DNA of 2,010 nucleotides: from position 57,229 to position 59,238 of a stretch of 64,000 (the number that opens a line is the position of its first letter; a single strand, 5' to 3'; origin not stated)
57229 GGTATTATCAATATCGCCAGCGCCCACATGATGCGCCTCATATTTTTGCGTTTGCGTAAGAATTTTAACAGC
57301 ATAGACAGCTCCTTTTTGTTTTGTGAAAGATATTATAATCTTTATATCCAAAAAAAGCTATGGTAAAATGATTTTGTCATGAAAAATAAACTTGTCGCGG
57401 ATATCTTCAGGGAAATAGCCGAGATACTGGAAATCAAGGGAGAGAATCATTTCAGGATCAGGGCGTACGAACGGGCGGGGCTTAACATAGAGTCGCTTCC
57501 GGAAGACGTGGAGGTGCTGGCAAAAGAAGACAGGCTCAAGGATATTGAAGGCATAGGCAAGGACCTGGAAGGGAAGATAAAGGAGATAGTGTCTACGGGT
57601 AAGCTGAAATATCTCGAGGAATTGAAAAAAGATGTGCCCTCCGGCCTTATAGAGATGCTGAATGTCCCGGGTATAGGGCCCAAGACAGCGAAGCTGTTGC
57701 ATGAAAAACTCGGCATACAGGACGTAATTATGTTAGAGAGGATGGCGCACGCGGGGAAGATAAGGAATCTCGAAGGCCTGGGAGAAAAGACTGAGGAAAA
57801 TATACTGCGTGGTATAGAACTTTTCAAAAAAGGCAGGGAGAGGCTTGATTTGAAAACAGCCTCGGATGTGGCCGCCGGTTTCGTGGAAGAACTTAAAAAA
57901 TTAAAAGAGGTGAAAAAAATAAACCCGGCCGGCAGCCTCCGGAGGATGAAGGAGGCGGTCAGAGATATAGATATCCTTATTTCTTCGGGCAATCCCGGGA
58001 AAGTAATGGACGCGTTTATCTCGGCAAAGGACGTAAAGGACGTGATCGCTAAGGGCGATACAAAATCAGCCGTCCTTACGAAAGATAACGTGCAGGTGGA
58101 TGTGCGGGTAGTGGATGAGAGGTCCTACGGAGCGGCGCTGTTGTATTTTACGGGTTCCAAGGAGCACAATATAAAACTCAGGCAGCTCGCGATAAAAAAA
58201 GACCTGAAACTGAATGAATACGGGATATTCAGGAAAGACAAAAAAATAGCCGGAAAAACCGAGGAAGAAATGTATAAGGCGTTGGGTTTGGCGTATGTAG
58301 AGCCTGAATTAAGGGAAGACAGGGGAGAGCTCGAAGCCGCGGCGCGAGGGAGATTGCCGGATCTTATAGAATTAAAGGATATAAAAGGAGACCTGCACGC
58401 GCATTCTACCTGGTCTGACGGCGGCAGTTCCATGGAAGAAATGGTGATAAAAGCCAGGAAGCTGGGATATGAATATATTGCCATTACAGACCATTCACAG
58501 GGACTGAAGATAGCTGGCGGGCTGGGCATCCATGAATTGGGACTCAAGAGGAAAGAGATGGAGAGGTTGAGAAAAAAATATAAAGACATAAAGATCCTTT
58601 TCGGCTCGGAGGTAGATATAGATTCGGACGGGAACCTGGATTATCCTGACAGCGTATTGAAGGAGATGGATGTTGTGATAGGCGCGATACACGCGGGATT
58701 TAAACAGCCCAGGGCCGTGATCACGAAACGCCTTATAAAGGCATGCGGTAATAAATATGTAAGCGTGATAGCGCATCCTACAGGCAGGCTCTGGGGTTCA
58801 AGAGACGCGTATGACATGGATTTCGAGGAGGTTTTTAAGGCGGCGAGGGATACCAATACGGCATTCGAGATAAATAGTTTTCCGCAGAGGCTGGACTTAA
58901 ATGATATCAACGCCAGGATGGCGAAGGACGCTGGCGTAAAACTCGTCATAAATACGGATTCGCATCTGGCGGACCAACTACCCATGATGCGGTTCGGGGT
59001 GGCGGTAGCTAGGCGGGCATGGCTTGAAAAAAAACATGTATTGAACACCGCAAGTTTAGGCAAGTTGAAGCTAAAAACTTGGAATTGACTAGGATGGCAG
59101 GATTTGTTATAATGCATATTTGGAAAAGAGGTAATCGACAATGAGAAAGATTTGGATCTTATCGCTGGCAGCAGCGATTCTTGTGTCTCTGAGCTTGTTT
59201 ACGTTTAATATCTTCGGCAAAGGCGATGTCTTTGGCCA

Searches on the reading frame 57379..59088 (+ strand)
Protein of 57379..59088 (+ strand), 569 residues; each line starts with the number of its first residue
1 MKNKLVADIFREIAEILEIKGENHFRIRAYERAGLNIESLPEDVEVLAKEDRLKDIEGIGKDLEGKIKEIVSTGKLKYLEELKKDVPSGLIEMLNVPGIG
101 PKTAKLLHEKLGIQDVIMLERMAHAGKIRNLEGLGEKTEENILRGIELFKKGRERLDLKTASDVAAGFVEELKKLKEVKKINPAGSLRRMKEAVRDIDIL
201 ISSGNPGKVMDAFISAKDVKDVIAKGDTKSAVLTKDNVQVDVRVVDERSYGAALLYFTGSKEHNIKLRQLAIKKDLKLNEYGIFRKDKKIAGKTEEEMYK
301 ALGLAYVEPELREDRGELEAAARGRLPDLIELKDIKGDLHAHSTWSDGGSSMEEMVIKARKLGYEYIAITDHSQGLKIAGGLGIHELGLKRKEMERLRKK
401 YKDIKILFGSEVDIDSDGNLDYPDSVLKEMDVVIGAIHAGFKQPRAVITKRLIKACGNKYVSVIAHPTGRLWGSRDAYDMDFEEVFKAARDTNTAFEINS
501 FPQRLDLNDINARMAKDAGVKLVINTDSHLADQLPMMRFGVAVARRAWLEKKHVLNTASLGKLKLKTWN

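Call 61: search_protein_families(library=pfam, proteins=[window:57379-59088:+], max_evalue=0.00001)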
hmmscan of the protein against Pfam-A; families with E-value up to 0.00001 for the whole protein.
window:57379-59088:+ (569 aa): 4 families
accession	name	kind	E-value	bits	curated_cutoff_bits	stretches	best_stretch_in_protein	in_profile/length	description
PF14791.11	DNA_pol_B_thumb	-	2.4e-25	88.6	25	1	253-313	1-63/63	DNA polymerase beta thumb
PF14716.13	HHH_8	-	1.9e-24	86.2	30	1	1-76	1-73/73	Helix-hairpin-helix domain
PF02811.25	PHP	-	8.7e-13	49.4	26.4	1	338-499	1-162/164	PHP domain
PF14520.12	HHH_5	-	2.3e-11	44.4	27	1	92-145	3-54/57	Helix-hairpin-helix domain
